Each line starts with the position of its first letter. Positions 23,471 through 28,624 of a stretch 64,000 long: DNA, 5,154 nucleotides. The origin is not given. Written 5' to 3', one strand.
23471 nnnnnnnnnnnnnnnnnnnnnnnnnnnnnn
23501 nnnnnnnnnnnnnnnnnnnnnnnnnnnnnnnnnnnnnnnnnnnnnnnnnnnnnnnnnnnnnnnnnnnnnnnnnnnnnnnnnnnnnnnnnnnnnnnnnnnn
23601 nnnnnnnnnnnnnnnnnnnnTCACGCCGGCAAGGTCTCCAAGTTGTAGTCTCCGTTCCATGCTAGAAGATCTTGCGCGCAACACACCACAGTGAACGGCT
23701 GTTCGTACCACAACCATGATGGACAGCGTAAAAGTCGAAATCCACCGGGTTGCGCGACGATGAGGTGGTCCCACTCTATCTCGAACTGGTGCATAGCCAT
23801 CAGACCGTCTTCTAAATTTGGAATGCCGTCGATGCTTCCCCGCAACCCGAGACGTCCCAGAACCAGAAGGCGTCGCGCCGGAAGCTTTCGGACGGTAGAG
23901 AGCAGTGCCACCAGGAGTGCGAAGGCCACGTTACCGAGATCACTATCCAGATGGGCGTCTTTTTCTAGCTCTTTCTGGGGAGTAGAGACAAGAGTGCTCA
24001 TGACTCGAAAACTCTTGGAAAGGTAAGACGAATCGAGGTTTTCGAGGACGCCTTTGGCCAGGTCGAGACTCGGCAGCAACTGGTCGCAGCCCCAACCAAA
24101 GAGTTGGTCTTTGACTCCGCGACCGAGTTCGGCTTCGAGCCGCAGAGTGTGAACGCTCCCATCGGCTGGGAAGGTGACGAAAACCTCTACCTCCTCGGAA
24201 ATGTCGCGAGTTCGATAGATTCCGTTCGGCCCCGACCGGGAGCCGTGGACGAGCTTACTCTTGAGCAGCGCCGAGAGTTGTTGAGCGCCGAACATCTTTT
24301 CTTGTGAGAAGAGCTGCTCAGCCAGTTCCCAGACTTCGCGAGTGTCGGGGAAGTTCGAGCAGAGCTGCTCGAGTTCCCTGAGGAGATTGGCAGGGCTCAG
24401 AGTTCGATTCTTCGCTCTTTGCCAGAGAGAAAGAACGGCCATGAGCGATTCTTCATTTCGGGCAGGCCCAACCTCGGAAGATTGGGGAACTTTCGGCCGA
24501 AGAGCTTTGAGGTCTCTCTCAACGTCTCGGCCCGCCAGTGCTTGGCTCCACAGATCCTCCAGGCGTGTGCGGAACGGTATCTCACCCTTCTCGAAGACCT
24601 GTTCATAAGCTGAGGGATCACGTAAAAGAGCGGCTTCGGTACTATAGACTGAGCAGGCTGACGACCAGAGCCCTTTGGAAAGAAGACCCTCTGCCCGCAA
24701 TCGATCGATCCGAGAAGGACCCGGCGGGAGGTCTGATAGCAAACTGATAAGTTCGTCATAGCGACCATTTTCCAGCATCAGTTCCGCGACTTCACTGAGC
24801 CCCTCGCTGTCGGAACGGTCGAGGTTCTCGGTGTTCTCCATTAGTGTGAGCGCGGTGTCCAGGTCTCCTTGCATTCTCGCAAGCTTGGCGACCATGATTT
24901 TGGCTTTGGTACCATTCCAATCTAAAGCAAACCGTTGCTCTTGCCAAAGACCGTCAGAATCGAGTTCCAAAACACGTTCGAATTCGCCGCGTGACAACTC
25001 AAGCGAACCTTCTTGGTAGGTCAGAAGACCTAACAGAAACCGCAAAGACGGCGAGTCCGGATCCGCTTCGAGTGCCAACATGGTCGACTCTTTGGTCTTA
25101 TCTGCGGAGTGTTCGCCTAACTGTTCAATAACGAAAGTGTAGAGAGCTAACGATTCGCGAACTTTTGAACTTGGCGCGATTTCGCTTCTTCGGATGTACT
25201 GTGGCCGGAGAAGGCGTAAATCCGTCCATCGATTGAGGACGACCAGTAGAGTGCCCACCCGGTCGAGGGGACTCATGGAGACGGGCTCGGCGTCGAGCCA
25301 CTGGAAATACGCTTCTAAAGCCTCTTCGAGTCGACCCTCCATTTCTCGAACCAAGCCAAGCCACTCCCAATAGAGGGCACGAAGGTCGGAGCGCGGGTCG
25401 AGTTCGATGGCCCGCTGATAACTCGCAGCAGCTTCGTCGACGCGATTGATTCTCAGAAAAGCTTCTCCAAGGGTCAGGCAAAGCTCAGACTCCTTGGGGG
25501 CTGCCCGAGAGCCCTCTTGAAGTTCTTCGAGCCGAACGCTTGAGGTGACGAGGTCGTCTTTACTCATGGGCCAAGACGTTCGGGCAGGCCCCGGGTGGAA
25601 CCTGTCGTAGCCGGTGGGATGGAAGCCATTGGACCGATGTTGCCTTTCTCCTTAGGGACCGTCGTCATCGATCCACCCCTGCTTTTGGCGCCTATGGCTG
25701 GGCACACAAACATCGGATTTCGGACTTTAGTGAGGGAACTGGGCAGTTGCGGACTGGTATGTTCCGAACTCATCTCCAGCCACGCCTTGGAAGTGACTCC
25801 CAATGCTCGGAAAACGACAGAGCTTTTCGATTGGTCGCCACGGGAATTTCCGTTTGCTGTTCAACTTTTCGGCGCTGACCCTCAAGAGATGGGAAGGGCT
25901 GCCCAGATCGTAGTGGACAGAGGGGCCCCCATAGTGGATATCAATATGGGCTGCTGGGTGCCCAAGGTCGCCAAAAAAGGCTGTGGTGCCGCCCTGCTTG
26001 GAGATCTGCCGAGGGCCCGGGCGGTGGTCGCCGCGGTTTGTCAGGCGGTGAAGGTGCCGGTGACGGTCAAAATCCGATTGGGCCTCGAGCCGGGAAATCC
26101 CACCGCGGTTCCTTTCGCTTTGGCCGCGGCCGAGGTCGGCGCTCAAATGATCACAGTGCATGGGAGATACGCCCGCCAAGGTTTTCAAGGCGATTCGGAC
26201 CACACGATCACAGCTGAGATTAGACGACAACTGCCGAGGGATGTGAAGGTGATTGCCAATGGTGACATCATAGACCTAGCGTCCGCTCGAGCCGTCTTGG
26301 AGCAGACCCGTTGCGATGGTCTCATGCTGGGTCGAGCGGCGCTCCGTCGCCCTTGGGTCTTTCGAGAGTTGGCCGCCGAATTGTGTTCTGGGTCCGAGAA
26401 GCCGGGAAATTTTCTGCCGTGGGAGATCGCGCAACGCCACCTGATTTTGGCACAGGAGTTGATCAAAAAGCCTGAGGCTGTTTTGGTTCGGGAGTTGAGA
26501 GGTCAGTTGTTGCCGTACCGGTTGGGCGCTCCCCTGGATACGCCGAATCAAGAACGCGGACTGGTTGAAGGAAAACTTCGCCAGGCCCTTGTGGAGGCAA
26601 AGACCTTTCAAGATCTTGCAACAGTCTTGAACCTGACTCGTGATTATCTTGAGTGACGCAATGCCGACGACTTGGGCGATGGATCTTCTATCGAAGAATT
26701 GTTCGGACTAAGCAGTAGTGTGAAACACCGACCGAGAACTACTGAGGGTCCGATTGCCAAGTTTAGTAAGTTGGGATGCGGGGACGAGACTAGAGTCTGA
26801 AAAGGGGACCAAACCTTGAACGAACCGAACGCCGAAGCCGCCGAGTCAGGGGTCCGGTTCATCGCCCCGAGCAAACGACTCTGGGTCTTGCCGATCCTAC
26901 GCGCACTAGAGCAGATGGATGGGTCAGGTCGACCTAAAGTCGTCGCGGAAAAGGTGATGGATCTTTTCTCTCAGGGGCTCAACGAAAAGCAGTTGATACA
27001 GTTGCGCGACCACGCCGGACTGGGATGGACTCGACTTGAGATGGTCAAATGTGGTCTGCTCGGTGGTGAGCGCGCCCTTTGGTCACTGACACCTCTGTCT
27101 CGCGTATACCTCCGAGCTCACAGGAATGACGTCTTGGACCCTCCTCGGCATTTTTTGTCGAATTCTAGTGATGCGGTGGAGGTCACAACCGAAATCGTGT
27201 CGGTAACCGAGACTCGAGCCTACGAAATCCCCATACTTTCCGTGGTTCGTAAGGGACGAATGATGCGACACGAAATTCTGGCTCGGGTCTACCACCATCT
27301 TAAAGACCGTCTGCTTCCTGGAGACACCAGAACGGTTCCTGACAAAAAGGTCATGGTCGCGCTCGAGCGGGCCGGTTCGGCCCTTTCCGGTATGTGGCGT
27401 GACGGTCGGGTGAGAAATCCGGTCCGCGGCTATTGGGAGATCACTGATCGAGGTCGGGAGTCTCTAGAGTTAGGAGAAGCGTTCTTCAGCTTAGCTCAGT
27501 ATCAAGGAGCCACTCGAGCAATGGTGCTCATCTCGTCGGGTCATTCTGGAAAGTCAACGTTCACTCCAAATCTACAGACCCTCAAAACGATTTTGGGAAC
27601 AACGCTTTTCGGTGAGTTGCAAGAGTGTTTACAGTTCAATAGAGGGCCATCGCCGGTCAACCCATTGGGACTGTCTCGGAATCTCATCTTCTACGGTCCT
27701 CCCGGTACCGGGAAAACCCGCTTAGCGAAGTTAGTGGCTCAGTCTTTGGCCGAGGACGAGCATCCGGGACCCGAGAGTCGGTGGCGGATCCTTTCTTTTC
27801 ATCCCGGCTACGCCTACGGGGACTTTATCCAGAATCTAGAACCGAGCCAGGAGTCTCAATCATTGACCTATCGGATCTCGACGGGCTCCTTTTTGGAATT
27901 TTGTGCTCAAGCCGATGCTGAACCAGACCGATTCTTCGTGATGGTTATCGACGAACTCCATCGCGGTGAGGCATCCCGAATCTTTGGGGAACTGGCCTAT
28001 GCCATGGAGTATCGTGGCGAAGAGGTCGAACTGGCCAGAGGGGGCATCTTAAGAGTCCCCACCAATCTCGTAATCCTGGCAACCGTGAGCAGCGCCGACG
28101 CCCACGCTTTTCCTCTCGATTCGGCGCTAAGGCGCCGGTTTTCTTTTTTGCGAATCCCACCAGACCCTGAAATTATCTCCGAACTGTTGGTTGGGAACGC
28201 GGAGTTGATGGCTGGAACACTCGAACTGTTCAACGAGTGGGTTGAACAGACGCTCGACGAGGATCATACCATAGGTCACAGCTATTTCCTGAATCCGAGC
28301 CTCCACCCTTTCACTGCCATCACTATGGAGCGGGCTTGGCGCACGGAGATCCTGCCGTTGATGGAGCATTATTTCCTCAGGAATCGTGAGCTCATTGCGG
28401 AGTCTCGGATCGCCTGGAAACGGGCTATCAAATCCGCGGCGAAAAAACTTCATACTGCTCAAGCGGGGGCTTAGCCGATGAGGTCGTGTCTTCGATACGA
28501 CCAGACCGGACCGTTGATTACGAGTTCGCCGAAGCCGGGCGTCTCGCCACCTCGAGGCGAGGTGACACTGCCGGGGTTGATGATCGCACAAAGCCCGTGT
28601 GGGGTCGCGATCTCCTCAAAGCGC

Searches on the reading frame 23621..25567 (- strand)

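Call 63: search_protein_families(library=pfam, proteins=[window:23621-25567:-], max_evalue=0.00001)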
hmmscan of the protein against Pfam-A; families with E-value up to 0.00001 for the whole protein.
window:23621-25567:- (648 aa): 9 families
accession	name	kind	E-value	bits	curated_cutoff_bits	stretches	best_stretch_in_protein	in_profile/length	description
PF13432.12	TPR_16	-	1.6e-15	57.6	32.7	1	31-92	1-59/65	Tetratricopeptide repeat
PF07719.23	TPR_2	-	9.6e-13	47.6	27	0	28-59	2-33/34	Tetratricopeptide repeat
PF13414.12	TPR_11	-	7.7e-10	38.7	26.8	0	34-60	1-27/42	TPR repeat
PF14559.12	TPR_19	-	2.1e-09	38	25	0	15-65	13-64/68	Tetratricopeptide repeat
PF13428.12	TPR_14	-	3.4e-09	36.9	23.5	0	30-61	4-35/44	Tetratricopeptide repeat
PF00515.34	TPR_1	-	2.2e-08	34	27.8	0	30-59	4-33/34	Tetratricopeptide repeat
PF13431.12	TPR_17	-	2.5e-07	30.9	24.4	0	50-85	2-34/34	Tetratricopeptide repeat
PF13176.12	TPR_7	-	4.7e-07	29.8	27.9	0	30-59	2-33/36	Tetratricopeptide repeat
PF13181.12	TPR_8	-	7.1e-07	29.3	25.7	0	28-58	2-32/34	Tetratricopeptide repeat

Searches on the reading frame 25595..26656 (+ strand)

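Call 63: search_protein_families(library=pfam, proteins=[window:25595-26656:+], max_evalue=0.00001)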
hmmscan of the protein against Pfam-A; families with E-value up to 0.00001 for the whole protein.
window:25595-26656:+ (353 aa): 1 family
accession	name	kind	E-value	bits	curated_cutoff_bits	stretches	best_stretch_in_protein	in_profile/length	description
PF01207.24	Dus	-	1.3e-66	225.3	20.4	1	30-283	1-252/311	Dihydrouridine synthase (Dus)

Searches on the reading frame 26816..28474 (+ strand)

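Call 63: search_protein_families(library=pfam, proteins=[window:26816-28474:+], max_evalue=0.00001)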
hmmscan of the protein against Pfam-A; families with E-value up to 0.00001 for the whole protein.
window:26816-28474:+ (552 aa): 3 families
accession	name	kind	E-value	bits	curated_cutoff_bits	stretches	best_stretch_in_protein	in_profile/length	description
PF07728.20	AAA_5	-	2.5e-11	44.2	22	1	289-442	1-139/139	AAA domain (dynein-related subfamily)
PF14338.12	Mrr_N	-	7.7e-11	42.4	29.5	0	138-217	6-85/87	Mrr N-terminal domain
PF00004.35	AAA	-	1.4e-06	29.2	21.2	1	290-443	1-124/131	ATPase family associated with various cellular activities (AAA)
